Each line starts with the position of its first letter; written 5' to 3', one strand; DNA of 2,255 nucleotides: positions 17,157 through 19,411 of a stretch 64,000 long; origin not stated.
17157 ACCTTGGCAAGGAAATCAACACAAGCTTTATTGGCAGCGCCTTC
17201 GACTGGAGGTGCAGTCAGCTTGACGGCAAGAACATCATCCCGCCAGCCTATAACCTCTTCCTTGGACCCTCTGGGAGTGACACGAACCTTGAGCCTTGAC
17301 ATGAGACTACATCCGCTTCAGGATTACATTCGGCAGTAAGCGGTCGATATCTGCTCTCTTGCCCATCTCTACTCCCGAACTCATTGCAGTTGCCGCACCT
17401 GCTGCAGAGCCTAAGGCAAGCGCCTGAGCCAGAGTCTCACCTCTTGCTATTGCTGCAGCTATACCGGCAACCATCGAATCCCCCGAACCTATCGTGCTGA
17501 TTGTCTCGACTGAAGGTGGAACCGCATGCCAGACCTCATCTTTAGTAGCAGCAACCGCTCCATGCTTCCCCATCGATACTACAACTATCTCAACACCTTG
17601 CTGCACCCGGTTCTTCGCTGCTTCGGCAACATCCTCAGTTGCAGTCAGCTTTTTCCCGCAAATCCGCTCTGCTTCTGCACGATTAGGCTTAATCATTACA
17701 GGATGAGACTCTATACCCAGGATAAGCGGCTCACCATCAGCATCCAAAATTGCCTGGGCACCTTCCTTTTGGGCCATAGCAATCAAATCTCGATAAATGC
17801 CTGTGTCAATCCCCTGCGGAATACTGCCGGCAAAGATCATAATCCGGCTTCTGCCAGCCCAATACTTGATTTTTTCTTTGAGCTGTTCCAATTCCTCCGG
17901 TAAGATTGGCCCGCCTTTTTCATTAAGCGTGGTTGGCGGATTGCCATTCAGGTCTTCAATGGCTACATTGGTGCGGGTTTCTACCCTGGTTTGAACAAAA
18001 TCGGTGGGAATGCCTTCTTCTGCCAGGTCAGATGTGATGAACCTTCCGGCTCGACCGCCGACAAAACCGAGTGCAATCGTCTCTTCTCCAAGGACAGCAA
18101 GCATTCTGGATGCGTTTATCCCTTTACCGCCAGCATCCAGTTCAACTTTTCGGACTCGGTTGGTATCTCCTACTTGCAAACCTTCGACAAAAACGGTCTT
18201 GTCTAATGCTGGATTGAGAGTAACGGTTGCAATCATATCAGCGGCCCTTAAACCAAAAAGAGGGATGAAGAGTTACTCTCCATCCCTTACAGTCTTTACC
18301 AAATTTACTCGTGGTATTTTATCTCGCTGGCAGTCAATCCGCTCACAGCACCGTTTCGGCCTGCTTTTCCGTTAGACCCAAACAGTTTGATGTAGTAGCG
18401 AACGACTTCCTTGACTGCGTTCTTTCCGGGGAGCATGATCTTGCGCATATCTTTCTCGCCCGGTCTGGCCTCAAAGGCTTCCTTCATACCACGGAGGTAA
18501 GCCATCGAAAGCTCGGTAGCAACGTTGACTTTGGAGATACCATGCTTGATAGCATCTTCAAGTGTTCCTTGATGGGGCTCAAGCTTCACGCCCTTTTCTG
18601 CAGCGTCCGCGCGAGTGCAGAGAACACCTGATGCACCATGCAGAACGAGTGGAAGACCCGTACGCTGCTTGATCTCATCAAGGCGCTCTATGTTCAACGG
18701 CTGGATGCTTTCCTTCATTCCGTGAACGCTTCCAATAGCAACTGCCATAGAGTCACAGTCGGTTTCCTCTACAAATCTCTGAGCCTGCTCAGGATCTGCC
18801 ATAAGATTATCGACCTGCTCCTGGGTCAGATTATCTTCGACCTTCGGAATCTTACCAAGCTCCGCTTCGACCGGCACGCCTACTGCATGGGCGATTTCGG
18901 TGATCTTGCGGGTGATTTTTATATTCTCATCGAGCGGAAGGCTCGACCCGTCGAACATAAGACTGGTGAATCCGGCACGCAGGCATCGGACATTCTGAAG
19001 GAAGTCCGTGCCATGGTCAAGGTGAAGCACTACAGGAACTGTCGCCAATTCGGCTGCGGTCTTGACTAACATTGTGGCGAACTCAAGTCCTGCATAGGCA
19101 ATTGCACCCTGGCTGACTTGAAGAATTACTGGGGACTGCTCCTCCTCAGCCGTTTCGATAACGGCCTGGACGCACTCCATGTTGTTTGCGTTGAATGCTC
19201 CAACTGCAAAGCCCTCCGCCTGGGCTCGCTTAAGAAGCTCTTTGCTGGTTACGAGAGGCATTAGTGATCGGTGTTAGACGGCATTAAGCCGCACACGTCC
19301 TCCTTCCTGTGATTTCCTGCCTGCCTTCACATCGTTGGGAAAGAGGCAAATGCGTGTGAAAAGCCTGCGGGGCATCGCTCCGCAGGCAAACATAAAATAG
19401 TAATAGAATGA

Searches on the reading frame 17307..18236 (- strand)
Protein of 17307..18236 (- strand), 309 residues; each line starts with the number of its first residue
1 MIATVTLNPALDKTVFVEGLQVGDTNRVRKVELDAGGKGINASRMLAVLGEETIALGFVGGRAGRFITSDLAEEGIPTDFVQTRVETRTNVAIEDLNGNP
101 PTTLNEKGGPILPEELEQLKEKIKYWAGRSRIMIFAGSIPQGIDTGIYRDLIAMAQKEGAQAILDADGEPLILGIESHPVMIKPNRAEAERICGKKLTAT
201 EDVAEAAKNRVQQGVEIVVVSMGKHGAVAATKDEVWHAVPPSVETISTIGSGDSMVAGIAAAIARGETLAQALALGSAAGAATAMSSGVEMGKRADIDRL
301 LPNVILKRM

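Call 77: search_protein_families(library=pfam, proteins=[window:17307-18236:-], max_evalue=0.00001)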
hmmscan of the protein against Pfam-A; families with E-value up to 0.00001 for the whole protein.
window:17307-18236:- (309 aa): 3 families
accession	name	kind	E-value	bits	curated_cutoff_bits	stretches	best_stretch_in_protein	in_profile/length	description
PF00294.29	PfkB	-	2.8e-59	201.4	25.8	1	10-289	6-295/302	pfkB family carbohydrate kinase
PF08543.17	Phos_pyr_kin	-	4.7e-11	43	27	1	175-293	116-240/246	Phosphomethylpyrimidine kinase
PF01256.23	Carb_kinase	-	5.4e-07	29.8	27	1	162-284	95-220/242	NAD(P)H-hydrate dehydratase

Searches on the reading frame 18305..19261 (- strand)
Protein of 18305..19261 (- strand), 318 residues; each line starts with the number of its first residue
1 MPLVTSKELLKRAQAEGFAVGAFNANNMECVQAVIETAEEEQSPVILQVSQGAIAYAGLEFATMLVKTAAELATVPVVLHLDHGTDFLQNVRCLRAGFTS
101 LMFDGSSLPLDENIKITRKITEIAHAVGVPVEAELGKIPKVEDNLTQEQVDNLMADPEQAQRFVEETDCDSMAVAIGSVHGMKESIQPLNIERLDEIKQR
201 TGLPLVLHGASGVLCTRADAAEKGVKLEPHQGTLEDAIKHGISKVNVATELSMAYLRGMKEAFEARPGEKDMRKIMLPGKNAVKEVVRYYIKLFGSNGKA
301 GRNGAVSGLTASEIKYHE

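Call 77: search_protein_families(library=pfam, proteins=[window:18305-19261:-], max_evalue=0.00001)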
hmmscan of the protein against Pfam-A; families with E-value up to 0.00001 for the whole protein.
window:18305-19261:- (318 aa): 1 family
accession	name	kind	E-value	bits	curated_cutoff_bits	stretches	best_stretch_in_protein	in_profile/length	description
PF01116.26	F_bP_aldolase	-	5.5e-98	328.3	25.5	1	4-299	1-277/277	Fructose-bisphosphate aldolase class-II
